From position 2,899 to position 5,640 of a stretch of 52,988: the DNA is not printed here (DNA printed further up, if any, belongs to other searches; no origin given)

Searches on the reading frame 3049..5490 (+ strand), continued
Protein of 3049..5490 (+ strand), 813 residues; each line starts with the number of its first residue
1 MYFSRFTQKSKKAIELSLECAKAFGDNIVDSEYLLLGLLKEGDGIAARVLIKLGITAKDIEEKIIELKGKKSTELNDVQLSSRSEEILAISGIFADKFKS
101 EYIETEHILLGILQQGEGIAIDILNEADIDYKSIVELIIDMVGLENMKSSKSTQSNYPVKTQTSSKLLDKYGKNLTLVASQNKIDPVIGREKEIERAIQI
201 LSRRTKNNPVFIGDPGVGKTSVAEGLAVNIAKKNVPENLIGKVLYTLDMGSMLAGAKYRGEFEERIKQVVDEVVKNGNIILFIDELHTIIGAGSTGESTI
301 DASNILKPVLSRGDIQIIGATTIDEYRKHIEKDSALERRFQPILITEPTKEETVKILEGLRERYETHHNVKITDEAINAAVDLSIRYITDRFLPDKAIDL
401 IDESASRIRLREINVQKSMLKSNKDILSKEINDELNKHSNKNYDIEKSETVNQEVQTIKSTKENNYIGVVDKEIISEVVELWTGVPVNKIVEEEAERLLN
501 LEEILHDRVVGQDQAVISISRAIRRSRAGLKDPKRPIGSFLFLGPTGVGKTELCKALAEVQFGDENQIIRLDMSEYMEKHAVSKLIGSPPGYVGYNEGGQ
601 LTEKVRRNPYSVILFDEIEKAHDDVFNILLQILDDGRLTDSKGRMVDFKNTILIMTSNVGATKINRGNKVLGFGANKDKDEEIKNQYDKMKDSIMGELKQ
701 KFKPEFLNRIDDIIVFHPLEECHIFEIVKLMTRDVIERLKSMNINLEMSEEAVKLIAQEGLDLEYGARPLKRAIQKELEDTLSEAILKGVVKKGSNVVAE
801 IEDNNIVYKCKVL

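Call 33: find_homologous_proteins(query=L090:2658-3125:+, max_evalue=0.00001)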
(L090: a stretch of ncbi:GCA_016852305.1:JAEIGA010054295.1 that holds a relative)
Query L090:2658-3125:+ (156 aa): 7068 proteins with E <= 0.00001 among 7096 candidates; the best 120 are listed.
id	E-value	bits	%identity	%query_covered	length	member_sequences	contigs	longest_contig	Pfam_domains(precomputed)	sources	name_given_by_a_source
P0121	4.5e-88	310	94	100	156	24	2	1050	PF05848.18,PF17727.7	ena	-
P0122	3.6e-82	291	91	100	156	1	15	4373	PF05848.18,PF17727.7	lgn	-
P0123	1.3e-81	289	91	100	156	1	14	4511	PF05848.18,PF17727.7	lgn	-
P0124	1.4e-69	250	79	99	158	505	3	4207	PF05848.18,PF17727.7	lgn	-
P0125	3.9e-68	246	77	100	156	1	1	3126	PF05848.18,PF17727.7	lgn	-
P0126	1.2e-67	244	76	100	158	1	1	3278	PF05848.18,PF17727.7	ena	-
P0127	9.3e-67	241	75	98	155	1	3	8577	PF05848.18,PF17727.7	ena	-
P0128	1.2e-66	241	75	98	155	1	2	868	PF05848.18,PF17727.7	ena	-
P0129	6.1e-66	239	77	100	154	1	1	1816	PF05848.18,PF17727.7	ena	-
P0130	1.7e-65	237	75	98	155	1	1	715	PF05848.18,PF17727.7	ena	-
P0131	4.5e-65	236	76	100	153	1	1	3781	PF05848.18,PF17727.7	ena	-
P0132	7.8e-63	228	72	100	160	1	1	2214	PF05848.18,PF17727.7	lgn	-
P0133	6.4e-62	226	72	100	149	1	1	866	PF05848.18,PF17727.7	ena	-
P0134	4.3e-59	216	68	99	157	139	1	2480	PF05848.18,PF17727.7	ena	-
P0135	1.8e-58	214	93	72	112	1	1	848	PF05848.18,PF17727.7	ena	-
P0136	7.2e-58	212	68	100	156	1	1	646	PF05848.18,PF17727.7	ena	-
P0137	4.0e-57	210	67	96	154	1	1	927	PF05848.18,PF17727.7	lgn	-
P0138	3.1e-56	207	65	96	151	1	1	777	PF05848.18,PF17727.7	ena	-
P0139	1.5e-55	205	65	96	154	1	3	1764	PF05848.18,PF17727.7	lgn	-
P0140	1.7e-55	205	64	96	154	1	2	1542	PF05848.18,PF17727.7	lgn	-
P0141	5.0e-55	203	62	99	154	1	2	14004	PF05848.18,PF17727.7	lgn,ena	-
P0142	6.1e-55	203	65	96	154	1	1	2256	PF05848.18,PF17727.7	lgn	-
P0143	1.1e-54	202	66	90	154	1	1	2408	PF05848.18,PF17727.7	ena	-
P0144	1.7e-54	201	66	90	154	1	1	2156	PF05848.18,PF17727.7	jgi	-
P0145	2.4e-54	201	61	99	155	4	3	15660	PF05848.18,PF17727.7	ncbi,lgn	ncbi:MAG: CtsR family transcriptional regulator [Peptostreptococcaceae bacterium]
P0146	1.9e-53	198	63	96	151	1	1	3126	PF05848.18,PF17727.7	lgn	-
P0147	2.2e-53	198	78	77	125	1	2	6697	PF05848.18,PF17727.7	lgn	-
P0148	5.2e-53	197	65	89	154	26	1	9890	PF05848.18,PF17727.7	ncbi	-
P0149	5.4e-53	197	63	96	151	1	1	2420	PF05848.18,PF17727.7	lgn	-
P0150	5.4e-53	197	60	99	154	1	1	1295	PF05848.18,PF17727.7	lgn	-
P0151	8.1e-53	196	65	96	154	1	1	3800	PF05848.18,PF17727.7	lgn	-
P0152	1.3e-52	195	63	96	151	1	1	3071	PF05848.18,PF17727.7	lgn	-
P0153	1.5e-52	195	70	100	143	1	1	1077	PF05848.18,PF17727.7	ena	-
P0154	5.3e-52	193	64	96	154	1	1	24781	PF05848.18,PF17727.7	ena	-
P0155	2.7e-50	188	62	96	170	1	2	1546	PF05848.18,PF17727.7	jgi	-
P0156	7.2e-49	183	64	99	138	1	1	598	PF05848.18,PF17727.7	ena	-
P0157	1.2e-48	182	65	100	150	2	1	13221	PF19127.7,PF05848.18,PF17727.7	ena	-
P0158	1.6e-48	182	58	96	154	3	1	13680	PF05848.18,PF17727.7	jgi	jgi:transcriptional regulator of stress and heat shock response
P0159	1.7e-48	182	60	94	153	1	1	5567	PF05848.18,PF17727.7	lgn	-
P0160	2.3e-48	182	59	96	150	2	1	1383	PF05848.18,PF17727.7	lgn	-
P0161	8.9e-48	180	58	96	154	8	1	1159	PF05848.18,PF17727.7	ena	-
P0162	1.1e-47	179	57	96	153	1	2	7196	PF05848.18,PF17727.7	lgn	-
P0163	5.0e-47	177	57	96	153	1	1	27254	PF05848.18,PF17727.7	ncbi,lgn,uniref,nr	ncbi:CtsR family transcriptional regulator [Tepidibacter thalassicus]|uniref:Transcriptional regulat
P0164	5.0e-47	177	57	96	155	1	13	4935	PF05848.18,PF17727.7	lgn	-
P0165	6.5e-47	177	57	94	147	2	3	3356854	PF05848.18,PF17727.7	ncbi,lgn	ncbi:CtsR family transcriptional regulator [Peptostreptococcaceae bacterium AGR-M142]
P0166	8.4e-47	177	57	96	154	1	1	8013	PF05848.18,PF17727.7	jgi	jgi:transcriptional regulator CtsR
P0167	1.5e-46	176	56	96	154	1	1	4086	PF05848.18,PF17727.7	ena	-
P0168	2.2e-46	175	55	96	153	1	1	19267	PF05848.18,PF17727.7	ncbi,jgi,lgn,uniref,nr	ncbi:CtsR family transcriptional regulator [Tepidibacter formicigenes]|jgi:transcriptional regulator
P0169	3.2e-46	175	56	94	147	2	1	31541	PF05848.18,PF17727.7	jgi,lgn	jgi:transcriptional regulator CtsR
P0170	4.5e-46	174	64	79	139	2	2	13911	PF05848.18,PF17727.7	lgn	-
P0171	4.9e-46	174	55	96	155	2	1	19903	PF05848.18,PF17727.7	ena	-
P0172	1.1e-45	173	58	99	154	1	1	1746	PF05848.18,PF17727.7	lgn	-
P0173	3.3e-45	171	53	96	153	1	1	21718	PF05848.18,PF17727.7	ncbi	-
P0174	7.8e-44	167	56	99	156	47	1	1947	PF05848.18,PF17727.7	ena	-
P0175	1.0e-43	167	56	99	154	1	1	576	PF05848.18,PF17727.7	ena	-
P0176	1.3e-43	166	56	99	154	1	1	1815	PF05848.18,PF17727.7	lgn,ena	-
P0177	1.3e-43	166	56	99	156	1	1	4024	PF05848.18,PF17727.7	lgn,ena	-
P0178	1.4e-43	166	56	99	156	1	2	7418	PF05848.18,PF17727.7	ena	-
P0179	3.7e-43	165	56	99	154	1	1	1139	PF05848.18,PF17727.7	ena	-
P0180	4.0e-43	165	56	99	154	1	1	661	PF05848.18,PF17727.7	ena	-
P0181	4.6e-43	164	56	99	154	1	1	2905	PF05848.18,PF17727.7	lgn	-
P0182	6.3e-43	164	56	99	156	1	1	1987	PF05848.18,PF17727.7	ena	-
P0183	6.8e-43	164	56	99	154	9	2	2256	PF05848.18,PF17727.7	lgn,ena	-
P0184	8.9e-43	163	56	99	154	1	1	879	PF05848.18,PF17727.7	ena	-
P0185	1.7e-42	163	55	99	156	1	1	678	PF05848.18,PF17727.7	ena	-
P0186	1.9e-42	162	55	99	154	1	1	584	PF05848.18,PF17727.7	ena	-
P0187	3.7e-42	162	55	96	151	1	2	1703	PF05848.18,PF17727.7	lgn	-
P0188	1.1e-41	160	55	99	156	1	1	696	PF05848.18,PF17727.7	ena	-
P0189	1.3e-41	160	53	99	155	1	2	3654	PF05848.18,PF17727.7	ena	-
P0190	1.8e-41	159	55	99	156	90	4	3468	PF05848.18,PF17727.7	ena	-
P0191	2.1e-41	159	53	99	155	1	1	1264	PF05848.18,PF17727.7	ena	-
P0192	2.8e-41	159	53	99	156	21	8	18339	PF05848.18,PF17727.7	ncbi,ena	-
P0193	3.0e-41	159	53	99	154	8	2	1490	PF05848.18,PF17727.7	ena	-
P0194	3.1e-41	159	54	99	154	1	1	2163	PF05848.18,PF17727.7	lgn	-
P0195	3.2e-41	158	53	99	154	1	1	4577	PF05848.18,PF17727.7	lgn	-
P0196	3.4e-41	158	52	99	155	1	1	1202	PF05848.18,PF17727.7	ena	-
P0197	3.5e-41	158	54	99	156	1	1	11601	PF05848.18,PF17727.7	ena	-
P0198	3.6e-41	158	52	99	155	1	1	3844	PF05848.18,PF17727.7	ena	-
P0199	4.2e-41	158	55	99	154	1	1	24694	PF05848.18,PF17727.7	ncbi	ncbi:CtsR family transcriptional regulator [Terrisporobacter sp.]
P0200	4.4e-41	158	55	99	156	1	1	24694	PF05848.18,PF17727.7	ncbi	-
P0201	5.1e-41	158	52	99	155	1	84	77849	PF05848.18,PF17727.7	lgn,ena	-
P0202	8.1e-41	157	52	99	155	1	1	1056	PF05848.18,PF17727.7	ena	-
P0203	8.4e-41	157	52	99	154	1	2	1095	PF05848.18,PF17727.7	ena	-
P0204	8.5e-41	157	52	99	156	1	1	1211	PF05848.18,PF17727.7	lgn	-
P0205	8.7e-41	157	51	99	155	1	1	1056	PF05848.18,PF17727.7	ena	-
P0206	8.8e-41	157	52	99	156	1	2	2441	PF05848.18,PF17727.7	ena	-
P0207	9.1e-41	157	75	72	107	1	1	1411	PF05848.18,PF17727.7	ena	-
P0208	1.1e-40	157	57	83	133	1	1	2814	PF05848.18,PF17727.7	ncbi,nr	ncbi:MAG TPA: CtsR family transcriptional regulator, partial [Peptostreptococcaceae bacterium]|nr:Ct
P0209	1.3e-40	157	55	99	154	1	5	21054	PF05848.18,PF17727.7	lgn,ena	-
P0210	1.8e-40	156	55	99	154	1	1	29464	PF05848.18,PF17727.7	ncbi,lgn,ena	-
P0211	1.9e-40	156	70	71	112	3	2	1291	PF05848.18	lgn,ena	-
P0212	3.0e-40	155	54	99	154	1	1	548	PF05848.18,PF17727.7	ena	-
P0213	5.0e-40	155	54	99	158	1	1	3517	PF05848.18,PF17727.7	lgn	-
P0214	6.6e-40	154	55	99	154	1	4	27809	PF05848.18,PF17727.7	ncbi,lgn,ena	-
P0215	6.8e-40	154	54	99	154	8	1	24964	PF05848.18,PF17727.7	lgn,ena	-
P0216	7.4e-40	154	55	99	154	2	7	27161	PF05848.18,PF17727.7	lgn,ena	-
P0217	8.4e-40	154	54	99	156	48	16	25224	PF05848.18,PF17727.7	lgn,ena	-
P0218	9.5e-40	154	54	99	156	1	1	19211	PF05848.18,PF17727.7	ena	-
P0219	1.1e-39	153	51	96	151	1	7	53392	PF05848.18,PF17727.7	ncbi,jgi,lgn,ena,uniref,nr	ncbi:transcriptional regulator CtsR [Caloramator fervidus]|uniref:Transcriptional regulator CtsR n=1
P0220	1.1e-39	153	53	99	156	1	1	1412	PF05848.18,PF17727.7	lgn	-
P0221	1.5e-39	153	55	99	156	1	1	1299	PF05848.18,PF17727.7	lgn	-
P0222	2.0e-39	153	51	99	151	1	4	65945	PF05848.18,PF17727.7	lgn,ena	-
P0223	2.0e-39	153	53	99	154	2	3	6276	PF05848.18,PF17727.7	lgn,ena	-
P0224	2.3e-39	152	55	99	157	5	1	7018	PF05848.18,PF17727.7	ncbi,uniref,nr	ncbi:CtsR family transcriptional regulator [Terrisporobacter sp.]|uniref:CtsR family transcriptional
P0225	2.7e-39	152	53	94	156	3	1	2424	PF05848.18,PF17727.7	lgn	-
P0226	3.1e-39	152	55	91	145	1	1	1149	PF05848.18,PF17727.7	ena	-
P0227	5.2e-39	151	51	99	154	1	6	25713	PF05848.18,PF17727.7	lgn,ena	-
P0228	6.0e-39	151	49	96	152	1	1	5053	PF05848.18,PF17727.7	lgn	-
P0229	6.6e-39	151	54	99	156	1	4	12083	PF05848.18,PF17727.7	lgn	-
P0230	6.7e-39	151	51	99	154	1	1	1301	PF05848.18,PF17727.7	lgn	-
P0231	7.2e-39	151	54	99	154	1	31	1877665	PF05848.18,PF17727.7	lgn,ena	-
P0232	7.3e-39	151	49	97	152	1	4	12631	PF05848.18,PF17727.7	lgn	-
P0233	7.5e-39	151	54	99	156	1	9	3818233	PF05848.18,PF17727.7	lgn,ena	-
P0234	8.0e-39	151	54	99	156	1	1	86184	PF05848.18,PF17727.7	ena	-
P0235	9.0e-39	151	54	96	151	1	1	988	PF05848.18,PF17727.7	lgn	-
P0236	9.5e-39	150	54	99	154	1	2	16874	PF05848.18,PF17727.7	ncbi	-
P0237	9.7e-39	150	52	91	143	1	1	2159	PF05848.18,PF17727.7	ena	-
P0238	9.9e-39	150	54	99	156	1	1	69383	PF05848.18,PF17727.7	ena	-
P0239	1.0e-38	150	49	96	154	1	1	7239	PF05848.18,PF17727.7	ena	-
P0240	1.3e-38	150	48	96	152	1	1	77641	PF05848.18,PF17727.7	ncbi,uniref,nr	ncbi:transcriptional regulator CtsR [Oxobacter pfennigii]|uniref:Transcriptional regulator CtsR n=1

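Call 34: find_encoding_contigs(protein=P0233, flank=6000, max_places=2)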
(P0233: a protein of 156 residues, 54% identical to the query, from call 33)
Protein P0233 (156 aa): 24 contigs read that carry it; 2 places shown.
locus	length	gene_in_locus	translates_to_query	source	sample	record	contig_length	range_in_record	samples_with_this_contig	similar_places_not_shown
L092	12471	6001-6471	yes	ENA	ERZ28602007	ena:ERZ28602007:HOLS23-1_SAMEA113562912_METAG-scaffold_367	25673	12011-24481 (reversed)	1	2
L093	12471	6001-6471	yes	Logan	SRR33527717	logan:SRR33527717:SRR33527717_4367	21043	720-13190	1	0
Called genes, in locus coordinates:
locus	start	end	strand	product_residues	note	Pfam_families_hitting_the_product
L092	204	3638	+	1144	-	PF00289:Biotin_carb_N, PF02222:ATP-grasp, PF02786:CPSase_L_D2, PF07478:Dala_Dala_lig_C, PF02785:Biotin_carb_C, PF00682:HMGL-like, PF02436:PYC_OADA, PF00364:Biotin_lipoyl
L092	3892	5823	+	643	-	PF00009:GTP_EFTU, PF01926:MMR_HSR1, PF22042:EF-G_D2, PF03144:GTP_EFTU_D2, PF14492:EFG_III, PF16658:RF3_C (weak), PF03764:EFG_IV, PF00679:EFG_C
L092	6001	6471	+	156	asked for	PF05848:CtsR, PF17727:CtsR_C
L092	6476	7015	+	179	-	PF02151:UVR (weak)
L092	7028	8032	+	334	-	PF00217:ATP-gua_Ptrans, PF27454:McsB_C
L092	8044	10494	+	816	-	PF02861:Clp_N, PF00004:AAA, PF17871:AAA_lid_9, PF02151:UVR (weak), PF00004:AAA, PF07724:AAA_2, PF07728:AAA_5, PF10431:ClpB_D2-small, +7 more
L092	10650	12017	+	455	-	PF18073:Zn_ribbon_LapB, PF00154:RecA_N, PF03796:DnaB_C, PF06745:ATPase, PF13481:AAA_25, PF23442:DUF7125 (weak), PF13541:ChlI, PF05362:Lon_C, +1 more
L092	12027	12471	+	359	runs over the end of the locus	PF02457:DAC, PF10635:DisA-linker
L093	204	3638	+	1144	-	PF00289:Biotin_carb_N, PF02222:ATP-grasp, PF02786:CPSase_L_D2, PF07478:Dala_Dala_lig_C, PF02785:Biotin_carb_C, PF00682:HMGL-like, PF02436:PYC_OADA, PF00364:Biotin_lipoyl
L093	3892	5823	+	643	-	PF00009:GTP_EFTU, PF01926:MMR_HSR1, PF22042:EF-G_D2, PF03144:GTP_EFTU_D2, PF14492:EFG_III, PF16658:RF3_C (faint), PF03764:EFG_IV, PF00679:EFG_C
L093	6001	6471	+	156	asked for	PF05848:CtsR, PF17727:CtsR_C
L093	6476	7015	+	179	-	PF02151:UVR (weak)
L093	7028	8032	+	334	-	PF00217:ATP-gua_Ptrans, PF27454:McsB_C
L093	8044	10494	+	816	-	PF02861:Clp_N, PF00004:AAA, PF17871:AAA_lid_9, PF02151:UVR (weak), PF00004:AAA, PF07724:AAA_2, PF07728:AAA_5, PF10431:ClpB_D2-small, +7 more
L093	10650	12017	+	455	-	PF18073:Zn_ribbon_LapB, PF00154:RecA_N, PF03796:DnaB_C, PF06745:ATPase, PF13481:AAA_25, PF23442:DUF7125 (weak), PF13541:ChlI, PF05362:Lon_C, +1 more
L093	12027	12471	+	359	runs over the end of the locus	PF02457:DAC, PF10635:DisA-linker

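Call 35: find_encoding_contigs(protein=P0165, flank=6000, max_places=2)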
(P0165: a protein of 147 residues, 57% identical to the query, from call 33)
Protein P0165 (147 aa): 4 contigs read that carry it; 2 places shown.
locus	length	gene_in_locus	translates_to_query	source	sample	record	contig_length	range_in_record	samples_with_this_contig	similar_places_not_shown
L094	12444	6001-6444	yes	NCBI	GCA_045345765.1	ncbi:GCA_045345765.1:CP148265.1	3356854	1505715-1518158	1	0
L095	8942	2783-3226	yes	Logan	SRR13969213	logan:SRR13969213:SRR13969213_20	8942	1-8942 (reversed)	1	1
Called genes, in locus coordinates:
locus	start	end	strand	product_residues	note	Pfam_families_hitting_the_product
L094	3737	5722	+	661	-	PF02743:dCache_1, PF00015:MCPsignal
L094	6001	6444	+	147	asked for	PF05848:CtsR, PF17727:CtsR_C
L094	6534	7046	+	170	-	PF02151:UVR (weak)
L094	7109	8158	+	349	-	PF00217:ATP-gua_Ptrans, PF27454:McsB_C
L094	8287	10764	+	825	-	PF02861:Clp_N, PF23569:NBD_SMAX1, PF00004:AAA, PF17871:AAA_lid_9, PF07724:AAA_2, PF00004:AAA, PF07728:AAA_5, PF10431:ClpB_D2-small, +8 more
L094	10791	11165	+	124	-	PF06949:DUF1292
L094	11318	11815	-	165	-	PF02810:SEC-C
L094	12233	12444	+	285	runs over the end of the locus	PF00990:GGDEF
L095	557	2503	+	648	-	PF02743:dCache_1, PF00015:MCPsignal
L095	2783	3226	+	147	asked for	PF05848:CtsR, PF17727:CtsR_C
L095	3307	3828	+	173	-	PF02151:UVR (weak)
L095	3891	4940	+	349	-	PF00217:ATP-gua_Ptrans, PF27454:McsB_C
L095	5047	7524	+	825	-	PF02861:Clp_N, PF23569:NBD_SMAX1, PF00004:AAA, PF17871:AAA_lid_9, PF07724:AAA_2, PF00004:AAA, PF07728:AAA_5, PF10431:ClpB_D2-small, +8 more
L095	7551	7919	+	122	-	PF06949:DUF1292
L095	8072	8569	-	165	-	PF02810:SEC-C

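Call 47: list_cluster_members(proteins=[P0121, P0122, P0124, P0125, P0127, P0131, P0132, P0134, P0141, P0148])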
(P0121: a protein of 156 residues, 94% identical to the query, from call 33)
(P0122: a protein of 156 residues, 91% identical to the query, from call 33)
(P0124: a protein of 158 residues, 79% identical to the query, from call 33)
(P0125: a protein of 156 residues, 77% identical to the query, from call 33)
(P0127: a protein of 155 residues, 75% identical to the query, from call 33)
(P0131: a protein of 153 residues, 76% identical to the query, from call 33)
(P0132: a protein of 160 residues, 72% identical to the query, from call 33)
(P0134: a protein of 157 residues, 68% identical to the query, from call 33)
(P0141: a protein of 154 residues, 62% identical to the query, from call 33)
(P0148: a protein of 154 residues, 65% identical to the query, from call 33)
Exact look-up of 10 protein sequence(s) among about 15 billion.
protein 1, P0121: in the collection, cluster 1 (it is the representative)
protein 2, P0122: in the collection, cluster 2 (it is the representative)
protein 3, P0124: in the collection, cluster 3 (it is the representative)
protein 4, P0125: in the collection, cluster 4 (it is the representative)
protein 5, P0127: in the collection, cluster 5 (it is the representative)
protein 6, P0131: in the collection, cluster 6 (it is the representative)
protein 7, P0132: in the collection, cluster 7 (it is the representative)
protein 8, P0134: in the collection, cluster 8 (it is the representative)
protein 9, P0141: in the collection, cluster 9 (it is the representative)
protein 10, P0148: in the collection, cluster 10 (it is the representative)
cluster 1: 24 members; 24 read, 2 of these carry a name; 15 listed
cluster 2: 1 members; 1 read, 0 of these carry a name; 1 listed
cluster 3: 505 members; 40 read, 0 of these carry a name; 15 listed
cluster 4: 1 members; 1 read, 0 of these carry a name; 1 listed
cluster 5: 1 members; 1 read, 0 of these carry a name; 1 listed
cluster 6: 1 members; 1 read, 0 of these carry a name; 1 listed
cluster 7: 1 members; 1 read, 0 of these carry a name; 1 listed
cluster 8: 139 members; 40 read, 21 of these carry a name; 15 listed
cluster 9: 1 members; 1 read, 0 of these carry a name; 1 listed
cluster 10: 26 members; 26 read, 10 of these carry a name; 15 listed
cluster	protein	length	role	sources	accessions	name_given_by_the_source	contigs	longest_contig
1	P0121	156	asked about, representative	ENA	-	-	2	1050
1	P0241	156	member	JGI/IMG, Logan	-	transcriptional regulator CtsR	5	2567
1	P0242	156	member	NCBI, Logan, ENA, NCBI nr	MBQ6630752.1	MAG: CtsR family transcriptional regulator [Romboutsia sp.] | CtsR family transcriptional regulator [Romboutsia sp.]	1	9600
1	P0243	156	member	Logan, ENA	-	-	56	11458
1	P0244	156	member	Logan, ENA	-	-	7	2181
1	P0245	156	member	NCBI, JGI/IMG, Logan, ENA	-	-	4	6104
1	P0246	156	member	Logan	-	-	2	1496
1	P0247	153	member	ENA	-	-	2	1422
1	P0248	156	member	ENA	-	-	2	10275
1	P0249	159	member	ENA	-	-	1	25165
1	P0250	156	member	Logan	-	-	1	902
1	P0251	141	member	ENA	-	-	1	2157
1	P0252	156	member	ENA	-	-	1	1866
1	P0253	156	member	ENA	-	-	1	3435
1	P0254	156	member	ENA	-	-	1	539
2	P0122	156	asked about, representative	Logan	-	-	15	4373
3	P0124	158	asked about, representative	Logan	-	-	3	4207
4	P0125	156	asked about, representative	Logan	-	-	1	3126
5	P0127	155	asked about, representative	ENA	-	-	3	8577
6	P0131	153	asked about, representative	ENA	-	-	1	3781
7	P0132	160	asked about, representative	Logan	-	-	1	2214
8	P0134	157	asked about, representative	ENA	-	-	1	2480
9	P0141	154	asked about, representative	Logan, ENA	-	-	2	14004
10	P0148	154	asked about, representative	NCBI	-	-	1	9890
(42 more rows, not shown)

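Call 48: find_homologous_proteins(query=L092:7028-8029:+, max_evalue=1e-10)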
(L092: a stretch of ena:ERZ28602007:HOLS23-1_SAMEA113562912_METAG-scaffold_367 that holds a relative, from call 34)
Query L092:7028-8029:+ (334 aa): 171 proteins with E <= 1e-10 among 2139 candidates; the best 120 are listed.
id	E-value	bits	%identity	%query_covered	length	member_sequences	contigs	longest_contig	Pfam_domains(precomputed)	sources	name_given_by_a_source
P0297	6.5e-206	701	100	100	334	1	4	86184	PF00217.25,PF27454.1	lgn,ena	-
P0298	4.5e-205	698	99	100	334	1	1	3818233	PF00217.25,PF27454.1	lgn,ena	-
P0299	1.5e-204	696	99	100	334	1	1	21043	PF00217.25,PF27454.1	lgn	-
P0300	5.2e-203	691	99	100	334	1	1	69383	PF00217.25,PF27454.1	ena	-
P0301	7.4e-203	691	98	100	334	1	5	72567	PF00217.25,PF27454.1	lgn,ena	-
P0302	9.3e-203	690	98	100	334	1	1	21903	PF00217.25,PF27454.1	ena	-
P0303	3.0e-201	685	98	100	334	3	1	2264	PF00217.25,PF27454.1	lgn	-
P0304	3.7e-200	682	96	100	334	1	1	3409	PF00217.25,PF27454.1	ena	-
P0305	8.1e-200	681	97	100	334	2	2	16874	PF00217.25,PF27454.1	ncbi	-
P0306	1.3e-199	680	96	100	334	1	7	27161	PF00217.25,PF27454.1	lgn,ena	-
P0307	1.8e-198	676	95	100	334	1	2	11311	PF00217.25,PF27454.1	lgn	-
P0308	2.4e-198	676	95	100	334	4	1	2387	PF00217.25,PF27454.1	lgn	-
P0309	6.0e-198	674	95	100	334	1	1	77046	PF00217.25,PF27454.1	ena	-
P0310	6.4e-197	671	94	100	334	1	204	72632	PF00217.25,PF27454.1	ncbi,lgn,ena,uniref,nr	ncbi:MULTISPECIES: hypothetical protein [Terrisporobacter]|uniref:Phosphagen kinase C-terminal domai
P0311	7.7e-197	671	94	100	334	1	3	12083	PF00217.25,PF27454.1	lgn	-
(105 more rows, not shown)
